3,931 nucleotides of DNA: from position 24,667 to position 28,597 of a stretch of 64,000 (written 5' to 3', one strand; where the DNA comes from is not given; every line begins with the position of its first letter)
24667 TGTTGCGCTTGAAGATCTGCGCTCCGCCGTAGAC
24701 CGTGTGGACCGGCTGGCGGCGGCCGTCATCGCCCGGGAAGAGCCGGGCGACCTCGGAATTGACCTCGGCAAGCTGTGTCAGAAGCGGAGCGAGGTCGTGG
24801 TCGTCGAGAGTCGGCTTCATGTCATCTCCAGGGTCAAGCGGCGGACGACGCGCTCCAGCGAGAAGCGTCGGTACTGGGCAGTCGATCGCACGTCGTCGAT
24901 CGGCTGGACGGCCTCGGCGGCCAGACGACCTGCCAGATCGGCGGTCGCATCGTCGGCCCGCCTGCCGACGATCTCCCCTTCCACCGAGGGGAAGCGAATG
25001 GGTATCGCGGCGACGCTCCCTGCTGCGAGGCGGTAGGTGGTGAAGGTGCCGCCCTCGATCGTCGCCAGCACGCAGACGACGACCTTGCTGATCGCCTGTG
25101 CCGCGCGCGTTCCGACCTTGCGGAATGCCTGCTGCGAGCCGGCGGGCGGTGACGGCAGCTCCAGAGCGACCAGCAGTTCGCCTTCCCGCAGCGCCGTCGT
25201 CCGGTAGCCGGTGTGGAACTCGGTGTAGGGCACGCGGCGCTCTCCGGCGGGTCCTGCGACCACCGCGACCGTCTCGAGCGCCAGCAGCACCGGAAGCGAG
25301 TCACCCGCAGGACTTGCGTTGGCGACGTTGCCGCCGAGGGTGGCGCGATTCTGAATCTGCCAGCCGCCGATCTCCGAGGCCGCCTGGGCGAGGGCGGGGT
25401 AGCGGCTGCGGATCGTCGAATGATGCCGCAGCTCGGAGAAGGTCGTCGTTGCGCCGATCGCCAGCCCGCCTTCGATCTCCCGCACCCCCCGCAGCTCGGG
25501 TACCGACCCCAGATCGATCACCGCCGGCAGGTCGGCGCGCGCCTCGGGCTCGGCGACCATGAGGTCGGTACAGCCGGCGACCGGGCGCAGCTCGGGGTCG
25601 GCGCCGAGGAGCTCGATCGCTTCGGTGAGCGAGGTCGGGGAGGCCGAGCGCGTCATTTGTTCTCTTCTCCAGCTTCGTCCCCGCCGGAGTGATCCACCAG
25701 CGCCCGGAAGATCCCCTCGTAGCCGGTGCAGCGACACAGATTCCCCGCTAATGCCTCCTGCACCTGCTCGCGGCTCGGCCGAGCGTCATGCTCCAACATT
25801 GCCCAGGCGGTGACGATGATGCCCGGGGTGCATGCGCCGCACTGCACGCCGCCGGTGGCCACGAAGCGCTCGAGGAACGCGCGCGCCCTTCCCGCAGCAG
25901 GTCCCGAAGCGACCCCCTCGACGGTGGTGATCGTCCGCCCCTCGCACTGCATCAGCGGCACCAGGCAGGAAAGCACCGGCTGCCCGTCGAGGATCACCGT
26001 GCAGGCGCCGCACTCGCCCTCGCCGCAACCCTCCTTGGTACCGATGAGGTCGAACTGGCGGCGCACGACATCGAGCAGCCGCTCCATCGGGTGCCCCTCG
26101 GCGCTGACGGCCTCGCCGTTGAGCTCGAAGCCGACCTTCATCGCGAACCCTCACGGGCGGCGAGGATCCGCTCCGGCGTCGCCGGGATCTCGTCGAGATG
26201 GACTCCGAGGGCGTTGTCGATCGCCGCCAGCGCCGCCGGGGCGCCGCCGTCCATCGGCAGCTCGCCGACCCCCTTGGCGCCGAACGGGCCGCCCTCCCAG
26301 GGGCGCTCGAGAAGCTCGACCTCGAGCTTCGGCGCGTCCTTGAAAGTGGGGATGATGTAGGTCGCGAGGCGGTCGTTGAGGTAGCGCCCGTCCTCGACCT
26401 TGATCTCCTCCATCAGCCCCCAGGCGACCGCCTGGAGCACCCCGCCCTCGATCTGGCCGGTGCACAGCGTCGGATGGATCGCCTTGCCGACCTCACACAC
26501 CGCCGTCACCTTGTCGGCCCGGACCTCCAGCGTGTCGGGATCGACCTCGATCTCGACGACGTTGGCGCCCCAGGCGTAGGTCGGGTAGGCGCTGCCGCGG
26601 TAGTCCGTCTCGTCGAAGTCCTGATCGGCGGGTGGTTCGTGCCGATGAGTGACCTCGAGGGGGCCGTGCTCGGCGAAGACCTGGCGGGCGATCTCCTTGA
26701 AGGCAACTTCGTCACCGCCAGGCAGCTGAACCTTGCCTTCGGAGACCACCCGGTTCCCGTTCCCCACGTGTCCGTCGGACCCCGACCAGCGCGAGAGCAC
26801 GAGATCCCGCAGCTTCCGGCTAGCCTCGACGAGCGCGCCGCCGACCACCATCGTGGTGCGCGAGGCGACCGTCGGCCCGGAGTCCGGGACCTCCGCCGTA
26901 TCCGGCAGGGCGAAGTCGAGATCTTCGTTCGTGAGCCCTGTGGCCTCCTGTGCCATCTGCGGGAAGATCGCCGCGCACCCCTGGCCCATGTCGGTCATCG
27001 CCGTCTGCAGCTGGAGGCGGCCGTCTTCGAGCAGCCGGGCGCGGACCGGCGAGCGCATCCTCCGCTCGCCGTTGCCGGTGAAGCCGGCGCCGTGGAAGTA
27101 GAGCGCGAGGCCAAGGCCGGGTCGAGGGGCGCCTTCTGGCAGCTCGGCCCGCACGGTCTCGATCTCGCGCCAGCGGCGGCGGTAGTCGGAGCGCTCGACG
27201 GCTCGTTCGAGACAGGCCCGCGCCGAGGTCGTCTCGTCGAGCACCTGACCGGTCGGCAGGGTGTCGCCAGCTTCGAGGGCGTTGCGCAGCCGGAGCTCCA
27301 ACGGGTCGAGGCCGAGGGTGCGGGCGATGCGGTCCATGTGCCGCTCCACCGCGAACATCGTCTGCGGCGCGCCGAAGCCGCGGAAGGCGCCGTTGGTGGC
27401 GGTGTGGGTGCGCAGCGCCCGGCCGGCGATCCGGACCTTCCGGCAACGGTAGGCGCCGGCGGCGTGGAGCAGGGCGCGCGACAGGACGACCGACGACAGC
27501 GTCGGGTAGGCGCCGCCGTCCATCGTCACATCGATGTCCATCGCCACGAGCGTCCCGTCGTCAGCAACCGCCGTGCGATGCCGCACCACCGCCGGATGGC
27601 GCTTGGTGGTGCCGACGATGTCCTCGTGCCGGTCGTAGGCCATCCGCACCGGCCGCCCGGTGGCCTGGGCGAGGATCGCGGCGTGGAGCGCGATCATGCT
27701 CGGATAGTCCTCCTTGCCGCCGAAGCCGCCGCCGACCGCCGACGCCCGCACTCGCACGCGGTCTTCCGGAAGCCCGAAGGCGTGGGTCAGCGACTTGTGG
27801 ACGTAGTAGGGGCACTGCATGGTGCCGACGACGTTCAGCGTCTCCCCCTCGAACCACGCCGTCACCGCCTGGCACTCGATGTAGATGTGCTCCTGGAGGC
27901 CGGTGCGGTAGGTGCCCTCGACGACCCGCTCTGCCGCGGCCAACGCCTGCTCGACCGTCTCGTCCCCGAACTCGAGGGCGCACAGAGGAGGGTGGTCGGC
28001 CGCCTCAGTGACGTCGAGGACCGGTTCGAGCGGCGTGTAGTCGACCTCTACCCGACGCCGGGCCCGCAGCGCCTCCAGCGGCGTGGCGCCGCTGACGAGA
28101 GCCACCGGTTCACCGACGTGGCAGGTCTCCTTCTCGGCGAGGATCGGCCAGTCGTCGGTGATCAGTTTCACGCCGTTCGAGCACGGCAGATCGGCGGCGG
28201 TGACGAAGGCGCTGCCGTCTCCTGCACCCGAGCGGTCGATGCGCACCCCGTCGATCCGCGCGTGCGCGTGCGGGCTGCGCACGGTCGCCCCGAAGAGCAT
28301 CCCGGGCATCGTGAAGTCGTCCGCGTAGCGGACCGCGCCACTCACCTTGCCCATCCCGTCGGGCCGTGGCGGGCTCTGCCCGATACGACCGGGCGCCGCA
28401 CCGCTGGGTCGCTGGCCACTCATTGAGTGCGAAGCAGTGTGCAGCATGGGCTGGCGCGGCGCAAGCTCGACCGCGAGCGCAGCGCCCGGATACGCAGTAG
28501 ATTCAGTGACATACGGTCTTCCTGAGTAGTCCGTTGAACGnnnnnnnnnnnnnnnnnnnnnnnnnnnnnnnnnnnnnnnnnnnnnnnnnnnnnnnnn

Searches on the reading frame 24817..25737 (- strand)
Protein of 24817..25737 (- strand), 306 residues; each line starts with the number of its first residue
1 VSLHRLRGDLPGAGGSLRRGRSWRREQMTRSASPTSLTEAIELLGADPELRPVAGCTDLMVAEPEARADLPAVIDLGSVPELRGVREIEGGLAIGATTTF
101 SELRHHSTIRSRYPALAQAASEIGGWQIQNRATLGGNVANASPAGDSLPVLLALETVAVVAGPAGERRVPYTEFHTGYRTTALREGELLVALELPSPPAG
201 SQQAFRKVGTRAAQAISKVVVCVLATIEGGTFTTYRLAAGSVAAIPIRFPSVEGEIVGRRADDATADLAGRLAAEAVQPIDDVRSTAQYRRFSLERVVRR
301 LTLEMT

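Call 52: search_protein_families(library=pfam, proteins=[window:24817-25737:-], max_evalue=0.0001)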
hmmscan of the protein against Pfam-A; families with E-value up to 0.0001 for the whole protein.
window:24817-25737:- (306 aa): 2 families
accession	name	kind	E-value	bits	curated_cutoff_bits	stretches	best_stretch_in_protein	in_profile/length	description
PF00941.27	FAD_binding_5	-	2.9e-47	161.1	27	1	31-196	5-169/170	FAD binding domain in molybdopterin dehydrogenase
PF03450.22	CO_deh_flav_C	-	1e-17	64.5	25.5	1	207-304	4-101/102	CO dehydrogenase flavoprotein C-terminal domain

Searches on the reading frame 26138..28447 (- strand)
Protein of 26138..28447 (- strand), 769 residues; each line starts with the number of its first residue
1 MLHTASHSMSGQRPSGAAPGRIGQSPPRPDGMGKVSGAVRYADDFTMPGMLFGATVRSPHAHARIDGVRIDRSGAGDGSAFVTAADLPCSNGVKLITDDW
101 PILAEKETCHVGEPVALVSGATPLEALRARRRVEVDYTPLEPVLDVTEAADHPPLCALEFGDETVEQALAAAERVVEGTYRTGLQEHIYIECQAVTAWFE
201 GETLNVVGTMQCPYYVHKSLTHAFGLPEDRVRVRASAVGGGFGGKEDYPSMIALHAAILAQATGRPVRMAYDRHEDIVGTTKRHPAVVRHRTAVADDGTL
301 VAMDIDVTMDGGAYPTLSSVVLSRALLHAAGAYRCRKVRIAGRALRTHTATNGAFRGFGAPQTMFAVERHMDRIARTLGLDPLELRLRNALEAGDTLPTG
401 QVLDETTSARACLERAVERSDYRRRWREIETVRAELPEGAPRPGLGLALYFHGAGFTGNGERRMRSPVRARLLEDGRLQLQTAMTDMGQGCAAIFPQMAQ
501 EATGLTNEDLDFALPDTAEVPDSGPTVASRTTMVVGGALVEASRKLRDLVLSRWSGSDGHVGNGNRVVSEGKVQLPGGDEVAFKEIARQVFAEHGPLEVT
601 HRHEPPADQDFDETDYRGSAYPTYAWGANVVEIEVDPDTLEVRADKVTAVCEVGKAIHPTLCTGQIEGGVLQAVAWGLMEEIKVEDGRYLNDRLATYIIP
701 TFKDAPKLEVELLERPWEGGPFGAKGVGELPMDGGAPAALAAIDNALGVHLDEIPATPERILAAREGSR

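Call 39: search_protein_families(library=pfam, proteins=[window:26138-28447:-], max_evalue=0.00001)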
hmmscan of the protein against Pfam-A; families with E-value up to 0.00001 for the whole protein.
window:26138-28447:- (769 aa): 3 families
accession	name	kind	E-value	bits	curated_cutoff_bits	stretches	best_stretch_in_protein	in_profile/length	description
PF02738.23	MoCoBD_1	-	2.4e-80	269.6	27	1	158-390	13-244/244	Molybdopterin cofactor-binding domain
PF20256.3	MoCoBD_2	-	6.8e-63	213.2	27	1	416-706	2-283/283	Molybdopterin cofactor-binding domain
PF01315.27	Ald_Xan_dh_C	-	2.8e-18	66.7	31.3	1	36-140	1-109/110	Aldehyde oxidase and xanthine dehydrogenase, a/b hammerhead domain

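Call 69: find_homologous_proteins(query=window:26138-28447:-, max_evalue=1e-50)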
Query window:26138-28447:- (769 aa): 7983 proteins with E <= 1e-50 among 8000 candidates; the best 120 are listed.
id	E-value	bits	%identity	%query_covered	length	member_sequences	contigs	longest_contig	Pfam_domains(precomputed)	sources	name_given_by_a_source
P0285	0.0e+0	1727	100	99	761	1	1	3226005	PF02738.24,PF20256.4,PF01315.28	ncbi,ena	-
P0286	0.0e+0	1344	79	97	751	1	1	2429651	PF02738.24,PF20256.4,PF01315.28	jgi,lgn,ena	-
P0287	0.0e+0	1327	77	97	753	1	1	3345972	PF02738.24,PF20256.4,PF01315.28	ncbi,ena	-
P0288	0.0e+0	1317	79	97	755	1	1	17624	PF02738.24,PF20256.4,PF01315.28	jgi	jgi:CO/xanthine dehydrogenase Mo-binding subunit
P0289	0.0e+0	1253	74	97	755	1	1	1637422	PF02738.24,PF20256.4,PF01315.28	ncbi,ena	-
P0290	0.0e+0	1245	75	97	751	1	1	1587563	PF02738.24,PF20256.4,PF01315.28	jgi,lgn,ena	-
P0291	0.0e+0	1167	71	97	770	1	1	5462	PF02738.24,PF20256.4,PF01315.28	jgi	jgi:CO/xanthine dehydrogenase Mo-binding subunit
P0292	0.0e+0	1162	69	96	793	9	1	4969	PF02738.24,PF20256.4,PF01315.28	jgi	jgi:CO/xanthine dehydrogenase Mo-binding subunit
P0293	0.0e+0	1158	69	97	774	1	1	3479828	PF02738.24,PF20256.4,PF01315.28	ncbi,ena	-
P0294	0.0e+0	1142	70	96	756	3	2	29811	PF02738.24,PF20256.4,PF01315.28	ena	-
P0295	0.0e+0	1135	71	96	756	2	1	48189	PF02738.24,PF20256.4,PF01315.28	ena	-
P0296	0.0e+0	1112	69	96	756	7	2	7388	PF02738.24,PF20256.4,PF01315.28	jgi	jgi:CO/xanthine dehydrogenase Mo-binding subunit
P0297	0.0e+0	1107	69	97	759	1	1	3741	PF02738.24,PF20256.4,PF01315.28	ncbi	-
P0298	0.0e+0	1107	69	97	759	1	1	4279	PF02738.24,PF20256.4,PF01315.28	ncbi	-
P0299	0.0e+0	1106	69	97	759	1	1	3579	PF02738.24,PF20256.4,PF01315.28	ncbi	-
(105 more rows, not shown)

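Call 70: find_encoding_contigs(protein=P0287, flank=10000, max_places=1)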
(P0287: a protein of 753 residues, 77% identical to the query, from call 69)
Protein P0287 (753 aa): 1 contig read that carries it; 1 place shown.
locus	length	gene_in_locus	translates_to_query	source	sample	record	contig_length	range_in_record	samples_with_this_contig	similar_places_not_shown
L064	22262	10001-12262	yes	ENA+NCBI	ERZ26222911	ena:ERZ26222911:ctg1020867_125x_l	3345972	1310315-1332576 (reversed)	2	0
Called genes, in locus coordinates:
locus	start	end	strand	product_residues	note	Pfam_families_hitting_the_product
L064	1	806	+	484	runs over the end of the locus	-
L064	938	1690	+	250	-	PF01149:Fapy_DNA_glyco, PF06831:H2TH, PF06827:zf-FPG_IleRS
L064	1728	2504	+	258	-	PF00702:Hydrolase, PF13419:HAD_2, PF13242:Hydrolase_like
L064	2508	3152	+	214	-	PF00485:PRK, PF13238:AAA_18 (weak)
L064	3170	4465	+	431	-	PF01979:Amidohydro_1, PF07969:Amidohydro_3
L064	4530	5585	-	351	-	PF02805:Ada_Zn_binding, PF12833:HTH_18, PF01035:DNA_binding_1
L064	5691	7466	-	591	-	PF03600:CitMHS, PF07158:MatC_N (faint), PF16980:CitMHS_2, PF02080:TrkA_C, PF00939:Na_sulph_symp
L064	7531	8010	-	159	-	-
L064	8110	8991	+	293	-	PF12146:Hydrolase_4, PF20408:Abhydrolase_11 (weak), PF00561:Abhydrolase_1, PF12697:Abhydrolase_6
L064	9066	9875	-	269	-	PF06181:Urate_ox_N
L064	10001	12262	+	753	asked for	PF01315:Ald_Xan_dh_C, PF02738:MoCoBD_1, PF20256:MoCoBD_2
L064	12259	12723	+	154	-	PF00111:Fer2 (weak), PF13085:Fer2_3 (weak), PF01799:Fer2_2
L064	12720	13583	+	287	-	PF00941:FAD_binding_5, PF03450:CO_deh_flav_C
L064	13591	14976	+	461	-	PF22484:DUF6986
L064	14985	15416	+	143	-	-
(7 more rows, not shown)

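Call 71: find_encoding_contigs(protein=P0286, flank=10000, max_places=1)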
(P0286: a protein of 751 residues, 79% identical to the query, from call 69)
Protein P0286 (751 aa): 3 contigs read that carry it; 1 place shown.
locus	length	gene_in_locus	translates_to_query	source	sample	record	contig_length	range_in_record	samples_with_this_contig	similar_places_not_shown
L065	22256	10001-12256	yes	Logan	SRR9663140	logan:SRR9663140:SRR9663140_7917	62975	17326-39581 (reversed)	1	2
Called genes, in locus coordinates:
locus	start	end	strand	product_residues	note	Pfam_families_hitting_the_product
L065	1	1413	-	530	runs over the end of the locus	-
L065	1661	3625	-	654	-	PF12801:Fer4_5, PF00037:Fer4 (faint), PF12838:Fer4_7 (faint), PF13237:Fer4_10 (weak), PF13187:Fer4_9 (weak), PF13431:TPR_17 (faint), PF07719:TPR_2 (faint), PF13424:TPR_12 (weak), +7 more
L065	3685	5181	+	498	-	PF16217:M64_N, PF09471:Peptidase_M64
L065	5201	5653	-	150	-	PF04386:SspB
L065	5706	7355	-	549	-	PF00390:malic, PF03949:Malic_M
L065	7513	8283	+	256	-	PF13414:TPR_11 (faint), PF13431:TPR_17 (faint), PF02276:CytoC_RC, PF13428:TPR_14 (faint), PF00515:TPR_1 (faint), PF13432:TPR_16, PF14559:TPR_19, PF13181:TPR_8 (weak), +2 more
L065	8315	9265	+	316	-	-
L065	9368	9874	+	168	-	PF12867:DinB_2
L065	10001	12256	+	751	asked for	PF01315:Ald_Xan_dh_C, PF02738:MoCoBD_1, PF20256:MoCoBD_2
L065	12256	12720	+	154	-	PF00111:Fer2 (weak), PF13085:Fer2_3 (weak), PF01799:Fer2_2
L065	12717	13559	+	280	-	PF00941:FAD_binding_5, PF03450:CO_deh_flav_C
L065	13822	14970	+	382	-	PF11376:DUF3179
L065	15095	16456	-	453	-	PF01979:Amidohydro_1, PF07969:Amidohydro_3 (weak), PF12890:DHOase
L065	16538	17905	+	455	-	PF01979:Amidohydro_1, PF07969:Amidohydro_3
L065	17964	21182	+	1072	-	PF01839:FG-GAP (faint), PF13517:FG-GAP_3, PF13205:Big_5 (weak), PF13385:Laminin_G_3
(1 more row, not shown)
